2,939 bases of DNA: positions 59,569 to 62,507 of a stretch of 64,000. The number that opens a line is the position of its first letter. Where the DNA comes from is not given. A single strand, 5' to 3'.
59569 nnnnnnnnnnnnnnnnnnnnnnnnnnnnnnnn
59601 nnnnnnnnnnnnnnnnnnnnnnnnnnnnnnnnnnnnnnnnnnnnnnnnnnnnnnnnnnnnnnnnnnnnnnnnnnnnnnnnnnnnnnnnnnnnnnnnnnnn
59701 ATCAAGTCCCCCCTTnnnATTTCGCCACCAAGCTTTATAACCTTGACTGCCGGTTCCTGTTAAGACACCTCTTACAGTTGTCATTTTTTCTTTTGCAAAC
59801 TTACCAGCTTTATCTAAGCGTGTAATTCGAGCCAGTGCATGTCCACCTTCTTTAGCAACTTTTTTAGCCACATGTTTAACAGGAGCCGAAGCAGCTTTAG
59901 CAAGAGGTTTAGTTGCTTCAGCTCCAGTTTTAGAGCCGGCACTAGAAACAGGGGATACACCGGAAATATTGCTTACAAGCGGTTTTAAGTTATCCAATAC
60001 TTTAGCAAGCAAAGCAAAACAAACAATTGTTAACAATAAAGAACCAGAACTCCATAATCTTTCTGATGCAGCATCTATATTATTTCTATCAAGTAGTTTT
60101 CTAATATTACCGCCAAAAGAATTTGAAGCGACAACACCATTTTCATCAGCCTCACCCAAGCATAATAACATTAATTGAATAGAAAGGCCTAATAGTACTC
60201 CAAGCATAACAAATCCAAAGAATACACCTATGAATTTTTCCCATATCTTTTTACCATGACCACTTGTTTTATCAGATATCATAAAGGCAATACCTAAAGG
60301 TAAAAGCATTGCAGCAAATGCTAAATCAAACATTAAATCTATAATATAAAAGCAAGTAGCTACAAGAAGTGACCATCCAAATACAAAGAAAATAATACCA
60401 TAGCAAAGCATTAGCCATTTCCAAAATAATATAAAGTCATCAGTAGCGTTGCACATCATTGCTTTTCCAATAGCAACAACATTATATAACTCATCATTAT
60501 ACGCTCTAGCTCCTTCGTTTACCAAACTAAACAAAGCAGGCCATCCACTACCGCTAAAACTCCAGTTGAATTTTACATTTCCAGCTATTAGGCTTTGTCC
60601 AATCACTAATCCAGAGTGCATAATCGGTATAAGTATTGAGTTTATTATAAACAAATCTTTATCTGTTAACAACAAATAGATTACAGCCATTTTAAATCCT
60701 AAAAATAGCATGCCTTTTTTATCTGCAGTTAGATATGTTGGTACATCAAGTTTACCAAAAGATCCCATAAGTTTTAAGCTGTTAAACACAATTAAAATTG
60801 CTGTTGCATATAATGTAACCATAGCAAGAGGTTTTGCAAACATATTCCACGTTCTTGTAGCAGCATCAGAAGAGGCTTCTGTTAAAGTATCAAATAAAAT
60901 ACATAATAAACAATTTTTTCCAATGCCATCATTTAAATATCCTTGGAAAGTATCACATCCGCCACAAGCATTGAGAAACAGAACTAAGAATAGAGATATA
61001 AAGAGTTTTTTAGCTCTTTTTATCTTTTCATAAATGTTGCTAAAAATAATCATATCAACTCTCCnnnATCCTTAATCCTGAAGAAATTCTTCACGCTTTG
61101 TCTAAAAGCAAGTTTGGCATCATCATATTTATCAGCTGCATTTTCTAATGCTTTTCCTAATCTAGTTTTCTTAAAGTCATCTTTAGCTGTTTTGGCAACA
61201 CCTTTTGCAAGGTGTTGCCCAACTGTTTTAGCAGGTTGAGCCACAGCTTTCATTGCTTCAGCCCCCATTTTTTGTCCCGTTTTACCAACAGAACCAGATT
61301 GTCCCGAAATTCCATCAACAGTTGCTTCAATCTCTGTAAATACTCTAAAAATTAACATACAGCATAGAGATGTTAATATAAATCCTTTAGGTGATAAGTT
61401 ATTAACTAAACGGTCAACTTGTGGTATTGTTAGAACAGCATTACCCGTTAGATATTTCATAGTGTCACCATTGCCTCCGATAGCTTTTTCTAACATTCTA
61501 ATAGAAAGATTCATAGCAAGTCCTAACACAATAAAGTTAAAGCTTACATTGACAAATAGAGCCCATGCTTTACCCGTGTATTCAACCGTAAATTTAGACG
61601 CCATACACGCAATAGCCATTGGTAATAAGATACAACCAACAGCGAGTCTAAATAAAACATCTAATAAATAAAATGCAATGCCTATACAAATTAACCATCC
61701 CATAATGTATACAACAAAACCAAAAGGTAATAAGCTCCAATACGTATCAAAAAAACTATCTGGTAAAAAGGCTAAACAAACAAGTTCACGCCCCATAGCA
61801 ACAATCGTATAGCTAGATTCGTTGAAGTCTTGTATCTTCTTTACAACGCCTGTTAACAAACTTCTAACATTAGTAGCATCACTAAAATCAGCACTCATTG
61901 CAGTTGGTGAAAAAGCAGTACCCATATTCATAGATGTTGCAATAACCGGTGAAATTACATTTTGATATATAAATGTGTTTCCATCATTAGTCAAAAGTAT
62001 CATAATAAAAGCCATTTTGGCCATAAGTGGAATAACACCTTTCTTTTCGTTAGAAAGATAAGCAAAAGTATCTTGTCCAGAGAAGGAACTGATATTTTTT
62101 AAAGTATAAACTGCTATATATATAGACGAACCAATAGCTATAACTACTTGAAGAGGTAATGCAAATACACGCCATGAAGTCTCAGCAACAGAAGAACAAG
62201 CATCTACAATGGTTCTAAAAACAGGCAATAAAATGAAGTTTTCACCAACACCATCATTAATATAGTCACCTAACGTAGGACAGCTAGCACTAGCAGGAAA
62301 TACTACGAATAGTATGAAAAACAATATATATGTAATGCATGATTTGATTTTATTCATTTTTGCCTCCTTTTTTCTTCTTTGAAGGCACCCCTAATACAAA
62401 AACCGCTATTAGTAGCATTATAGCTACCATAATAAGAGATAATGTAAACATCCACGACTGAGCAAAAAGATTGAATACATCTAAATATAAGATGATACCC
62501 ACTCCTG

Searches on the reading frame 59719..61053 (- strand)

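Call 29: search_protein_families(library=pfam, proteins=[window:59719-61053:-], max_evalue=0.00001)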
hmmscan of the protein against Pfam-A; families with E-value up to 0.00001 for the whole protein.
window:59719-61053:- (445 aa): 0 families

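Call 48: search_protein_families(library=pfam, proteins=[window:59719-61053:-], max_evalue=1)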
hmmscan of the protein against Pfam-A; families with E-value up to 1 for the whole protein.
window:59719-61053:- (445 aa): 2 families
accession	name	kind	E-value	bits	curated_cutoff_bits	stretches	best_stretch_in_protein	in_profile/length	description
PF07851.19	TMEM120A-B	-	0.23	11.1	29.8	1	187-238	231-284/324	TMEM120A/B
PF04610.19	TrbL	-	0.33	11.1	25.9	1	186-304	72-189/215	TrbL/VirB6 plasmid conjugal transfer protein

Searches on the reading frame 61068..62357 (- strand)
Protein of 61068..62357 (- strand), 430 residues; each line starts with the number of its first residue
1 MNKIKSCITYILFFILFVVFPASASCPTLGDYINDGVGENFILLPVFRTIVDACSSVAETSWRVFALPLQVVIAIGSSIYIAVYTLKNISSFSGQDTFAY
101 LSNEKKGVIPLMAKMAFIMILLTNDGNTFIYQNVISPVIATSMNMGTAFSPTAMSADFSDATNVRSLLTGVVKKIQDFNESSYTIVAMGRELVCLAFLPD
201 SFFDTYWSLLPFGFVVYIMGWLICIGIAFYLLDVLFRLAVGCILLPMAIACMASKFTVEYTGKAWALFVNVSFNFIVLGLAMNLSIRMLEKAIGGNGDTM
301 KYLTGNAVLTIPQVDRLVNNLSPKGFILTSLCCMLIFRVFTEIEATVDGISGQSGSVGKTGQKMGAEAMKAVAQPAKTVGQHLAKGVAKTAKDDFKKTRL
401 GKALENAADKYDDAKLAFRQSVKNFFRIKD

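Call 48: search_protein_families(library=pfam, proteins=[window:61068-62357:-], max_evalue=1)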
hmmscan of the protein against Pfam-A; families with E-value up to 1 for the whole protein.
window:61068-62357:- (430 aa): 1 family
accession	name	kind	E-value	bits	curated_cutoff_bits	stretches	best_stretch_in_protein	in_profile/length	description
PF04610.19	TrbL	-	0.0061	16.8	25.9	1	108-297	24-188/215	TrbL/VirB6 plasmid conjugal transfer protein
